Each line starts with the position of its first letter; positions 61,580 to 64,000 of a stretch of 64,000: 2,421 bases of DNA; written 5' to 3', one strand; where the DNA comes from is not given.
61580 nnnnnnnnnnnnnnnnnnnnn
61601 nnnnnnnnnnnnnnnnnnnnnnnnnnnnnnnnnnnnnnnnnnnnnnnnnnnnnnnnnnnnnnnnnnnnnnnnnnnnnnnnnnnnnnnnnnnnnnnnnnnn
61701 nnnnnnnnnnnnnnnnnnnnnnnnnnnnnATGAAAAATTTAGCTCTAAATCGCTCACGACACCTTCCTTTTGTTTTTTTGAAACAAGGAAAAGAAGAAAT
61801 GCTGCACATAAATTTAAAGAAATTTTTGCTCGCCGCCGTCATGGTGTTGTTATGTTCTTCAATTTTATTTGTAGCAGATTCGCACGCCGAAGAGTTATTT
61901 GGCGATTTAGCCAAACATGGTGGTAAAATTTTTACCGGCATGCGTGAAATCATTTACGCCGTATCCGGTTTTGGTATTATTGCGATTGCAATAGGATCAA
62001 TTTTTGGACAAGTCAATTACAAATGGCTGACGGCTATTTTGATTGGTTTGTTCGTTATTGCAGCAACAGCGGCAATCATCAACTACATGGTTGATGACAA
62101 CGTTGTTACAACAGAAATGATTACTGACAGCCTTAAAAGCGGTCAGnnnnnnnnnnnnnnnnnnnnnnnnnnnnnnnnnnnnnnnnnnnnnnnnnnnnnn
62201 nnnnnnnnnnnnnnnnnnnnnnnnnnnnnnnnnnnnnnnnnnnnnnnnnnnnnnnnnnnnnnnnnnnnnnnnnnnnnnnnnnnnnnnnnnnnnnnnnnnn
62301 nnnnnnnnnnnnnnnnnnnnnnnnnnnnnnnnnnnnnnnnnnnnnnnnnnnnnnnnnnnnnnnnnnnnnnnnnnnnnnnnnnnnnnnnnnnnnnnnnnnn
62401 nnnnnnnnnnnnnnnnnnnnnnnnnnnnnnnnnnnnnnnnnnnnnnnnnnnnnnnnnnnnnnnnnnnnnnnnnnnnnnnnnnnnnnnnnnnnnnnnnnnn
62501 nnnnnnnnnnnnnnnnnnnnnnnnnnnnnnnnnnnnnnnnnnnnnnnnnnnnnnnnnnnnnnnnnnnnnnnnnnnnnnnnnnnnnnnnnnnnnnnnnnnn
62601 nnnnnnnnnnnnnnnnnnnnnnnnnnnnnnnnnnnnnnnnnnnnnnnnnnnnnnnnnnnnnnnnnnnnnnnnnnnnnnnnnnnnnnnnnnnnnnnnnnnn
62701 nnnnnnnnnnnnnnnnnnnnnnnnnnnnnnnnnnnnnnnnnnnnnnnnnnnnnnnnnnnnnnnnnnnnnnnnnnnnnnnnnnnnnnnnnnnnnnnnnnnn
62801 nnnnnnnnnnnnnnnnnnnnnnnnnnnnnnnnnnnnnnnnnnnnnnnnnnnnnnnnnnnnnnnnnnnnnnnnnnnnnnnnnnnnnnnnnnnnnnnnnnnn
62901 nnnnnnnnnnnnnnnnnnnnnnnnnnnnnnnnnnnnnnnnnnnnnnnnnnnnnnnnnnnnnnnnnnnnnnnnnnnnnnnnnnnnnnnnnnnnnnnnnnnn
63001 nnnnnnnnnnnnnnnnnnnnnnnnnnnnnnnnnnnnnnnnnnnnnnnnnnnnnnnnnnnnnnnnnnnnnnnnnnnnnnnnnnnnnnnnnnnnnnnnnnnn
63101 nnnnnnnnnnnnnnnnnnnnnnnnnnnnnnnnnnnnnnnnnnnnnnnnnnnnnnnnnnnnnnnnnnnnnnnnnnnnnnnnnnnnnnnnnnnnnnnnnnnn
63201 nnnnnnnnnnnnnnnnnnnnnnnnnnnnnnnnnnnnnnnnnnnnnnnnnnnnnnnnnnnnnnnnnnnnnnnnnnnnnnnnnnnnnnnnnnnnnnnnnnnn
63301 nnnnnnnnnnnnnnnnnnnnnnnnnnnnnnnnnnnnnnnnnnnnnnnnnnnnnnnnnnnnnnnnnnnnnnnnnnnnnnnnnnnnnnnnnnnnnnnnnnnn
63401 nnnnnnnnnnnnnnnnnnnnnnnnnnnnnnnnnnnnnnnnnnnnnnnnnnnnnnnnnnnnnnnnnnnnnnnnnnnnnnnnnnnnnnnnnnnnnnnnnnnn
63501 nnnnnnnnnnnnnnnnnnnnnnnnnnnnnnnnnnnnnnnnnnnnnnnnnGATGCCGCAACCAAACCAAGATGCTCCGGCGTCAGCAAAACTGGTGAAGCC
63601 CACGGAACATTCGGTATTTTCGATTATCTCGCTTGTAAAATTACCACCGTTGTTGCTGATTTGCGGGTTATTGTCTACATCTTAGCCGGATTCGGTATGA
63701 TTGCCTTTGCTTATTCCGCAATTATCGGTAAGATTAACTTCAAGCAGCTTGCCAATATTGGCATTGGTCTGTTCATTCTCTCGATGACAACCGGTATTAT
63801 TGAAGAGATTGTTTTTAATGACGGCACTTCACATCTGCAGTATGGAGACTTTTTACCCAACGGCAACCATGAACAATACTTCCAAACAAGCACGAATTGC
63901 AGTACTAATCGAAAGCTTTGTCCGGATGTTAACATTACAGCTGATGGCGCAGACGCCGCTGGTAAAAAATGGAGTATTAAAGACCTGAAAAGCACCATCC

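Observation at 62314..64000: Giant pilin fusion missed by the ORF track: signal peptide, ~400-aa Cys-stapled coiled coil, VirB2-like hairpin, further Cys-containing domain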

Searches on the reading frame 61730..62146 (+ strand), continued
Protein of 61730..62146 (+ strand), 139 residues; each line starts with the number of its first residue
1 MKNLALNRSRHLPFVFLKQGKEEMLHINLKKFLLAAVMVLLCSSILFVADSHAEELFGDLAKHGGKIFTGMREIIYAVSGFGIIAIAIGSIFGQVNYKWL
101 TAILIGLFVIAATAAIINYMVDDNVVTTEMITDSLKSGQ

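Call 45: search_protein_families(library=ncbifam, proteins=[window:61730-62146:+, L001:10585-14013:+, L087:14718-15005:+, L087:14998-17427:+, L087:17511-19424:+, L087:19424-20089:+, L087:20089-21534:+, L089:22248-22727:+, L089:22727-24064:+], max_evalue=0.1)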
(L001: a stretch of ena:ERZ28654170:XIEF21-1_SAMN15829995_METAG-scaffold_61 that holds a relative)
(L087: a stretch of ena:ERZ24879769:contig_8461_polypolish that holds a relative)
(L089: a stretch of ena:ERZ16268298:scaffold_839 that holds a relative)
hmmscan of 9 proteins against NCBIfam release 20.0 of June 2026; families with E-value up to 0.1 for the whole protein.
window:61730-62146:+ (139 aa): 2 families
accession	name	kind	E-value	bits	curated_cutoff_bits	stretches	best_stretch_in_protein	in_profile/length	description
TIGR02865.1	spore_II_E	equivalog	0.014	13.5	490.8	1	45-135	30-120/764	stage II sporulation protein E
NF033688.1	MG406_fam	hypoth_equivalog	0.021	15.2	40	1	74-121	13-60/118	MG406 family protein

L001:10585-14013:+ (1143 aa): 0 families

L087:14718-15005:+ (96 aa): 0 families

L087:14998-17427:+ (810 aa): 25 families
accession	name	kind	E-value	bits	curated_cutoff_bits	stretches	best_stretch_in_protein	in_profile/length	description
TIGR00929.1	VirB4_CagE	subfamily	9.1e-111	371.4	643.1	2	175-801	159-780/792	VirB4 family type IV secretion/conjugal transfer ATPase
NF010473.0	PRK13898.1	equivalog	1.6e-64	218.3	1050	2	172-801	170-787/801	type IV secretion system ATPase VirB4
NF010427.0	PRK13853.1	equivalog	4.2e-48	163.8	957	1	273-800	248-772/789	type IV secretion system protein VirB4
NF010447.0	PRK13873.1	equivalog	1.2e-40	139.2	1020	2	434-808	422-790/815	conjugal transfer protein TrbE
NF010404.0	PRK13830.1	subfamily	2.7e-29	101.5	810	1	431-724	433-723/818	conjugal transfer protein TrbE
NF010466.0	PRK13891.1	subfamily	5e-28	97.5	1322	1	438-741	473-779/852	conjugal transfer protein TrbE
TIGR02746.1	TraC-F-type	equivalog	3.8e-11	41.6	567.05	1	461-673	434-662/800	type IV secretion system protein TraC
NF045971.1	conju_CD1110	equivalog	3.2e-05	22.4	325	1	55-389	2-355/752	VirB4-like conjugal transfer ATPase, CD1110 family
NF045975.1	VirB4_plasma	equivalog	8.6e-05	20.4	590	1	325-531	387-587/894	Mbov_0397 family ICE element conjugal transfer ATPase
NF041017.1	DNA_import_CedB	equivalog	0.0011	17.6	700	1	455-494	273-312/590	DNA import protein CedB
TIGR03783.1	Bac_Flav_CT_G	subfamily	0.0024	15.8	261.55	1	587-675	599-687/829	TraG family conjugative transposon ATPase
TIGR03744.1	traC_PFL_4706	equivalog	0.0075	14.2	520.6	1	341-490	356-507/892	conjugative transfer ATPase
TIGR03743.1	SXT_TraD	subfamily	0.019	13.4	366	1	453-491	171-208/636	conjugative transfer system coupling protein TraD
NF008186.0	PRK10938.1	equivalog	0.021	13.3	459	1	457-498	286-327/490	molybdate ABC transporter ATP-binding protein ModF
NF010068.0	PRK13548.1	equivalog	0.026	13.6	261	1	460-484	34-58/261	heme ABC transporter ATP-binding protein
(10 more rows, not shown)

L087:17511-19424:+ (638 aa): 4 families
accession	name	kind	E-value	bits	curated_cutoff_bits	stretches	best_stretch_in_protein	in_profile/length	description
NF038350.1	taxis_HmpF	equivalog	0.00032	19.2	200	1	82-161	125-207/553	pilus motility taxis protein HmpF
NF041034.1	Rad50_Sulf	equivalog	0.00043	18.3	1000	1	86-149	172-235/872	DNA double-strand break repair ATPase Rad50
NF041035.1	Rad50_Halo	equivalog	0.00067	18.1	1000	1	80-160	491-571/883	DNA double-strand break repair ATPase Rad50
NF047408.1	SA0632_fam_LP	equivalog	0.018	14.7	70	1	235-269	22-56/68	SA0632 family lipoprotein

L087:19424-20089:+ (222 aa): 1 family
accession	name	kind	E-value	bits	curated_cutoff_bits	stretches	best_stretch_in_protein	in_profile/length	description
NF040522.1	VC1465_fam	subfamily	0.046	13.8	70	0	165-197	1-34/111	VC1465 family Xer recombination activation factor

L087:20089-21534:+ (482 aa): 1 family
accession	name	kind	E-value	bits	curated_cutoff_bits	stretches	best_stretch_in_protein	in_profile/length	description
TIGR02168.1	SMC_prok_B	equivalog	0.01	13.6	567.35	1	67-355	673-963/1181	chromosome segregation protein SMC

L089:22248-22727:+ (160 aa): 0 families

L089:22727-24064:+ (446 aa): 2 families
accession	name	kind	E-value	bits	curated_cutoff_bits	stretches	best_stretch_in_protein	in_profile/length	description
TIGR02169.1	SMC_prok_A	equivalog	0.032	11.9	729.4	0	74-284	735-945/1165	chromosome segregation protein SMC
TIGR02168.1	SMC_prok_B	equivalog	0.062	11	567.35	0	94-297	332-532/1181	chromosome segregation protein SMC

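Call 46: search_dna_similar(query=L087:14998-17427:+, collection=plasmids, mode=protein, max_rows=12)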
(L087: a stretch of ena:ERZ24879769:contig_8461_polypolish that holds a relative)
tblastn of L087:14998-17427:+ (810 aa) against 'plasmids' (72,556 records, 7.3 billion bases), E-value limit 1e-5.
The search stops at 5000 records and this limit was reached: more records match than are counted here, and every count below describes the 5000 best-scoring records only.
Records with a match: at least 5000; places in all: 5327; records where one place covers at least 80% of the query: 1072.
Best place of each record, by identity: <60% 5000.
By first word of the organism name: Escherichia 1264; Klebsiella 545; Agrobacterium 302; Campylobacter 299; Rhizobium 293; Salmonella 279; Enterobacter 190; Sinorhizobium 145; Citrobacter 128; Xanthomonas 126; and 200 more.
By predicted mobility (MOB-suite, as given by PLSDB): conjugative 4014; non-mobilizable 628; mobilizable 358.
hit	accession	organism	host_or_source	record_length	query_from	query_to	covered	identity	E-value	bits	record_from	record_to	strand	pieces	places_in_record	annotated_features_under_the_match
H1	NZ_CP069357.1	Microvirga sp. VF16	Vachellia farnesiana,Cell culture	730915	1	808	100%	37.7%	7e-172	557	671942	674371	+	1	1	hypothetical protein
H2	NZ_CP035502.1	Sphingosinicella sp. BN140058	Cell culture,soil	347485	9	806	99%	35.4%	1e-140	467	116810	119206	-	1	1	hypothetical protein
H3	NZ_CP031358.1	Erythrobacter aureus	marine sediment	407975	20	807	97%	35.0%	2e-143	474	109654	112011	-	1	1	VirB4 family type IV secretion system protein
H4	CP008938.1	Candidatus Paracaedimonas acanthamoebae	Acanthamoeba polyphaga HN-3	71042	13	810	99%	29.4%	2e-105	364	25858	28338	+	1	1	hypothetical protein (x3)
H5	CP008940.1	Candidatus Paracaedimonas acanthamoebae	Acanthamoeba polyphaga HN-3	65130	38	808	95%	29.6%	9e-104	359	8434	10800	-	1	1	hypothetical protein (x2)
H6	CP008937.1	Candidatus Paracaedimonas acanthamoebae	Acanthamoeba polyphaga HN-3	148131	38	808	95%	29.6%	9e-104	359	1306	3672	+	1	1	hypothetical protein (x2)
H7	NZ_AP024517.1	Nitrosospira sp. NRS527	Oryza sativa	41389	15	808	98%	26.8%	2e-63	239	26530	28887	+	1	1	hypothetical protein | VirB3 family type IV secretion system protein | type IV secretion system protein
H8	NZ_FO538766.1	Magnetospira sp. QH-2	-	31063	56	803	92%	27.1%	9e-71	261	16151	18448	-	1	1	hypothetical protein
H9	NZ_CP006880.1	Rhizobium gallicum bv. gallicum R602sp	Phaseolus vulgaris,whole ...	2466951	11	800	98%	25.6%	3e-38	162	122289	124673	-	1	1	record has no annotation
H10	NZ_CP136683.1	Thalassospira lucentensis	Macrocystis pyrifera gametophyte,Whole ...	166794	46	799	93%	26.8%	8e-64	241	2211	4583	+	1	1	DUF87 domain-containing protein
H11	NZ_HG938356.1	Neorhizobium galegae bv. officinalis bv. officinalis str. ...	Galega officinalis root nodule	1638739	2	800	99%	25.2%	1e-39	166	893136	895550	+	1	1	record has no annotation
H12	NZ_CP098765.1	Sphingomonas aerolata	cloud water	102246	50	800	93%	26.3%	9e-46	185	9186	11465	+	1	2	VirB4 family type IV secretion/conjugal transfer ATPase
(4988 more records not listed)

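Call 47: get_annotated_region(hit=H1, flank=14000)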
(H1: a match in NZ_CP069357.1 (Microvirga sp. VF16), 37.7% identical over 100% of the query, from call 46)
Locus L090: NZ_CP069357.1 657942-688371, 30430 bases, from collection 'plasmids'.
description: Microvirga sp. VF16 plasmid pMVF16-3, complete sequence
organism: Microvirga sp. VF16 (NCBI taxid 2807101)
taxonomy: Bacteria; Pseudomonadota; Alphaproteobacteria; Hyphomicrobiales; Methylobacteriaceae; Microvirga; Microvirga sp. VF16
host: -; source: Vachellia farnesiana,Cell culture; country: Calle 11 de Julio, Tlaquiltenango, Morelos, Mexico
typing (MOB-suite, as given by PLSDB): non-mobilizable
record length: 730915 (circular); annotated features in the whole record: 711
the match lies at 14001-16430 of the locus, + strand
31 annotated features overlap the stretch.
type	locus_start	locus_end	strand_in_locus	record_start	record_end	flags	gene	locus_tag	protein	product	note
CDS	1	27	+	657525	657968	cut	-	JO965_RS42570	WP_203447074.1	hypothetical protein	-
CDS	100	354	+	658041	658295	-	-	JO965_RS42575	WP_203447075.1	hypothetical protein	-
CDS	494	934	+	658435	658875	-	-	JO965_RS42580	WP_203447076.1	hypothetical protein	-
CDS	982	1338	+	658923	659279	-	-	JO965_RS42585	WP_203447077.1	hypothetical protein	-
CDS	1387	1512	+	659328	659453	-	-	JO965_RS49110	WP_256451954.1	hypothetical protein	-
CDS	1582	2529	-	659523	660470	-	-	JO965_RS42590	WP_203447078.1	hypothetical protein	-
CDS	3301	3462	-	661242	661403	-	-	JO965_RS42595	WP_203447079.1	hypothetical protein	-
CDS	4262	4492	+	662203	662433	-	-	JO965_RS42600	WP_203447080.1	hypothetical protein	-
CDS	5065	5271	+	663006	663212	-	-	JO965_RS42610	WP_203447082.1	hypothetical protein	-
CDS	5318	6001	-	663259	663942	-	-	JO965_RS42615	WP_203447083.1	GntR family transcriptional regulator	-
CDS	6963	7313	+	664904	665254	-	-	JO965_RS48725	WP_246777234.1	cell wall hydrolase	-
CDS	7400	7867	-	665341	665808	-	-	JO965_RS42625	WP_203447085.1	hypothetical protein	-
CDS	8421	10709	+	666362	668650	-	-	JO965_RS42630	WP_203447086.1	MobA/MobL family protein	-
CDS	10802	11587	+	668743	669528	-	-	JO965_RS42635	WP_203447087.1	hypothetical protein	-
CDS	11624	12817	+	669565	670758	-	-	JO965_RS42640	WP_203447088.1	DnaB-like helicase C-terminal domain-containing protein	GO:0006260 - DNA replication [Evidence IEA]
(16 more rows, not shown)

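Call 50: find_encoding_contigs(protein=P0011, flank=10000, max_places=1)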
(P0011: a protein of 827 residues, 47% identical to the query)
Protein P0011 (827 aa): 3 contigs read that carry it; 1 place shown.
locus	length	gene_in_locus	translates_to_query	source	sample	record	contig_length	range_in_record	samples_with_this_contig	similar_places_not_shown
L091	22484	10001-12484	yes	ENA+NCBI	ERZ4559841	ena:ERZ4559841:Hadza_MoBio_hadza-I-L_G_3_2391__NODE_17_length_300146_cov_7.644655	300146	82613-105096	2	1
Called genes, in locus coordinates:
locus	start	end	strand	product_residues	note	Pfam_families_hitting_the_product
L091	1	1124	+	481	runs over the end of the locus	PF11638:DnaA_N, PF00308:Bac_DnaA, PF08299:Bac_DnaA_C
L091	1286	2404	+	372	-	PF00712:DNA_pol3_beta, PF02767:DNA_pol3_beta_2, PF02768:DNA_pol3_beta_3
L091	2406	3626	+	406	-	PF02463:SMC_N, PF13175:AAA_15 (faint), PF13476:AAA_23, PF13304:AAA_21 (weak)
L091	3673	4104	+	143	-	-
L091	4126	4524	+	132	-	PF03610:EIIA-man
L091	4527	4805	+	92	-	PF00381:PTS-HPr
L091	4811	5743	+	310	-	PF01555:N6_N4_Mtase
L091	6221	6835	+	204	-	PF03548:LolA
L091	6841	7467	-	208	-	PF00486:Trans_reg_C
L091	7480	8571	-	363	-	PF13609:Porin_4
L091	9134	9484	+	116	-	PF04956:TrbC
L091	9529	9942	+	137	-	PF04956:TrbC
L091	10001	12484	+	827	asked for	-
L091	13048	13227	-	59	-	-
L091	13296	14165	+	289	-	PF00294:PfkB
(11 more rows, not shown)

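Call 51: find_encoding_contigs(protein=P0016, flank=10000, max_places=1)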
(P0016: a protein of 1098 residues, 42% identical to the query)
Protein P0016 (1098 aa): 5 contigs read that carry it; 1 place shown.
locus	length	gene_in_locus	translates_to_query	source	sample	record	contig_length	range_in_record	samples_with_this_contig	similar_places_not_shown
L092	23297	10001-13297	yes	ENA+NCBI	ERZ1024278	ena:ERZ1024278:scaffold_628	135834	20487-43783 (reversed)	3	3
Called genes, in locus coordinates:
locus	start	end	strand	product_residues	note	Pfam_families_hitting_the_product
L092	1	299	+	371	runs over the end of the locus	-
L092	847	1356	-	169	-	-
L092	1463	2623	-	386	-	PF00226:DnaJ, PF01556:DnaJ_C, PF00684:DnaJ_CXXCXGXG, PF27439:DnaJ_C_2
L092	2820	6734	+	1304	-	-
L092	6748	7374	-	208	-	PF00486:Trans_reg_C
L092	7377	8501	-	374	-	PF13609:Porin_4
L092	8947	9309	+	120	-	PF04956:TrbC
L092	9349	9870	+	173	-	-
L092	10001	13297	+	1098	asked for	-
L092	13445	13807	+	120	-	-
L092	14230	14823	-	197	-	PF21176:RecR_HhH (weak), PF02132:RecR_ZnF (weak), PF13662:Toprim_4, PF21175:RecR_C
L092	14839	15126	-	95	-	PF01541:GIY-YIG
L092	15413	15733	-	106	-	PF02575:YbaB_DNA_bd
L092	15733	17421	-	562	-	PF05496:RuvB_N (faint), PF13177:DNA_pol3_delta2, PF00004:AAA, PF07728:AAA_5 (faint), PF13173:AAA_14 (faint), PF22608:DNAX_ATPase_lid, PF12169:DNA_pol3_gamma3, PF12362:DUF3646, +1 more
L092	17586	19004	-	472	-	PF04348:LppC, PF13407:Peripla_BP_4 (faint), PF13458:Peripla_BP_6, PF01094:ANF_receptor (weak)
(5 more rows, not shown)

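Call 64: find_homologous_proteins(query=L089:24064-25641:+, max_evalue=1e-10)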
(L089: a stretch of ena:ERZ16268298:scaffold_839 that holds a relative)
Query L089:24064-25641:+: 8000 candidates shared short words with the query, none scored E <= 1e-10.

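Call 75: search_dna_similar(query=L001:11842-12960:+, collection=plasmids, mode=protein, max_rows=10, max_evalue=0.001)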
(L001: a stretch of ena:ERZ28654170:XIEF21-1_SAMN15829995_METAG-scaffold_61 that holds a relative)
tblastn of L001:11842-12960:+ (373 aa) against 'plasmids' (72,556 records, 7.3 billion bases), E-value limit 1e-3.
No match.

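Call 76: find_homologous_proteins(query=L087:14998-17427:+, max_evalue=1e-100)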
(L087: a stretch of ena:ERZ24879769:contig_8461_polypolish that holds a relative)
Query L087:14998-17427:+ (810 aa): 1179 proteins with E <= 1e-100 among 8000 candidates; the best 120 are listed.
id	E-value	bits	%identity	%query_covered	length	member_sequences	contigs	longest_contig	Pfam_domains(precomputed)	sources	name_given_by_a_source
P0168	0.0e+0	1863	100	100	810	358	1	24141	PF27097.1,PF03135.20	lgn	-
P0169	0.0e+0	1851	100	100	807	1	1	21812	PF27097.1,PF03135.20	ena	-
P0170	0.0e+0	1705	90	100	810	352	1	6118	PF03135.20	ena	-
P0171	0.0e+0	1695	88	100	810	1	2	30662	PF03135.20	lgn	-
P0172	0.0e+0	1689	88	100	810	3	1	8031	PF19044.7,PF03135.20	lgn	-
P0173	0.0e+0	1689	89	100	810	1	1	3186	PF27097.1,PF03135.20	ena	-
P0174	0.0e+0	1688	88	100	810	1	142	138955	PF19044.7,PF03135.20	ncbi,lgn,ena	-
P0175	0.0e+0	1687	88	100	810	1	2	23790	PF19044.7,PF03135.20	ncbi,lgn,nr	ncbi:MAG: hypothetical protein Q4F75_03705 [Pseudomonadota bacterium]|nr:hypothetical protein [Pseud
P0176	0.0e+0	1687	88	100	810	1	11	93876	PF19044.7,PF03135.20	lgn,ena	-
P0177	0.0e+0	1687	88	100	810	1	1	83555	PF19044.7,PF03135.20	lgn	-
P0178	0.0e+0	1687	88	100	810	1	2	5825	PF19044.7,PF03135.20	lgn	-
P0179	0.0e+0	1687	88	100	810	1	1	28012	PF19044.7,PF03135.20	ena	-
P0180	0.0e+0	1686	88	100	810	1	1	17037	PF19044.7,PF03135.20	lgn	-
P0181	0.0e+0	1686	88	100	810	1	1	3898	PF19044.7,PF03135.20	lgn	-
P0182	0.0e+0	1686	88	100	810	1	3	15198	PF19044.7,PF03135.20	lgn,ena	-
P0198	0.0e+0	1663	86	100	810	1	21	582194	PF19044.7,PF27097.1,PF03135.20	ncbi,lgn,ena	-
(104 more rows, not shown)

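Call 77: find_encoding_contigs(protein=P0198, flank=10000, max_places=1)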
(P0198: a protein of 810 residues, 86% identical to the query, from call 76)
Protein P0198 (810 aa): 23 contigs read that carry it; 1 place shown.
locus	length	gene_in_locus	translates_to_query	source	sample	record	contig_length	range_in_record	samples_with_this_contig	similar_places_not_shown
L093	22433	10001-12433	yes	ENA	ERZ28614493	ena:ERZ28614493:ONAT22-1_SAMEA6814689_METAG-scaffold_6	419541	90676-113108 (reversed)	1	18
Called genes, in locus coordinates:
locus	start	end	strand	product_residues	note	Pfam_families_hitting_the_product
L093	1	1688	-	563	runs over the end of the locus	PF00437:T2SSE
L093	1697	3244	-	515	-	-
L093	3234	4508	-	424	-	PF06864:PAP_PilO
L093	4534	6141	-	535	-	PF00263:Secretin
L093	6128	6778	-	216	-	PF10671:TcpQ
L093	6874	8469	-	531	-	-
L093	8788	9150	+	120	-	PF04956:TrbC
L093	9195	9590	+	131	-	PF04956:TrbC (weak)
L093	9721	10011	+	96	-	-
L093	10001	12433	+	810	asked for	PF27097:VirB4_TrbE_N (faint), PF03135:CagE_TrbE_VirB, PF19044:P-loop_TraG (faint)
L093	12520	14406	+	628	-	-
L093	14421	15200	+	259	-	-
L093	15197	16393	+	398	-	-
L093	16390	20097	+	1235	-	-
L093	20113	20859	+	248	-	PF04335:VirB8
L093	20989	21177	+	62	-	-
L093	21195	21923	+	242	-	PF04335:VirB8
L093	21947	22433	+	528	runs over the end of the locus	PF03524:CagX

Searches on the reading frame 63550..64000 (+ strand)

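Call 5: search_protein_families(library=pfam, proteins=[window:63550-64000:+], max_evalue=1)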
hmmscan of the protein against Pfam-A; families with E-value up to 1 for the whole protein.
window:63550-64000:+ (150 aa): 1 family
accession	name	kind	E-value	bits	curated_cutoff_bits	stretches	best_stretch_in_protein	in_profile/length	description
PF04956.18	TrbC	-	0.025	15.2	27.9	1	31-84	41-95/98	TrbC/VIRB2 pilin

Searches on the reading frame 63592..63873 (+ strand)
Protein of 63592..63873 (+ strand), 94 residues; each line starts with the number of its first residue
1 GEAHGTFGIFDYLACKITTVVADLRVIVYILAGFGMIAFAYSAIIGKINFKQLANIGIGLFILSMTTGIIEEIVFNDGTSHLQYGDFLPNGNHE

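Call 42: search_solved_structures(query=A2, max_evalue=10, show_alignments=3)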
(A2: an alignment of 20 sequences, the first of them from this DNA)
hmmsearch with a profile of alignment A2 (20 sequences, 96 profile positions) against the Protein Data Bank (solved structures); distinct sequences matched with E-value up to 10: 1.
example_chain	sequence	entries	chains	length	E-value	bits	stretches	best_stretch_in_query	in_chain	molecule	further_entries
4xhj_A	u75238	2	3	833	0.54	13.6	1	49-91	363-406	Envelope glycoprotein H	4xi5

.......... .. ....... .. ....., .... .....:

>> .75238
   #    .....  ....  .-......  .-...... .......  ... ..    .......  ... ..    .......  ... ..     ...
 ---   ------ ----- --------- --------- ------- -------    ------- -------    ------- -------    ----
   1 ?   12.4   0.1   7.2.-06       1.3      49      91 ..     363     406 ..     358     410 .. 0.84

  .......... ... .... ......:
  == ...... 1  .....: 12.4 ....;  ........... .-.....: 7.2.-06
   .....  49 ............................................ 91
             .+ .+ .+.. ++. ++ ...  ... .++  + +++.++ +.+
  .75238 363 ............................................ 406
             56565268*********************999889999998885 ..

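Call 43: search_protein_families(library=pfam, alignment_id=A2, max_evalue=1)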
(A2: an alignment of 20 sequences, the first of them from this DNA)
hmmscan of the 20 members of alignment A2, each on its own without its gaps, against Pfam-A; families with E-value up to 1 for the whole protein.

A. member 1, seq(94 aa): 1 family
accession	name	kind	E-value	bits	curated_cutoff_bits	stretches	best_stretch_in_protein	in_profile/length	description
PF04956.18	TrbC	-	0.013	16.1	27.9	1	17-70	41-95/98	TrbC/VIRB2 pilin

B. families by the number of members that match (of 20 scanned): 11 families
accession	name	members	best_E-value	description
PF04956.18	TrbC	20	1.5e-07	TrbC/VIRB2 pilin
PF19529.4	DUF6057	6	0.004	Family of unknown function (DUF6057)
PF20990.2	DUF2207_C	3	0.0086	Predicted membrane protein (DUF2207) C-terminal domain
PF03779.20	SPW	3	0.0099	SPW repeat domain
PF23815.1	DUF7186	2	0.036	Family of unknown function (DUF7186)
PF18895.5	T4SS_pilin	1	0.017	Type IV secretion system pilin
PF13567.11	DUF4131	1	0.098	Domain of unknown function (DUF4131)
PF25612.1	DUF7940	1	0.1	Family of unknown function (DUF7940)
PF19545.4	DUF6069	1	0.11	Family of unknown function (DUF6069)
PF21828.1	DUF6888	1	0.15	Domain of unknown function (DUF6888)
PF11127.14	YgaP-like_TM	1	0.48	Inner membrane protein YgaP-like, transmembrane domain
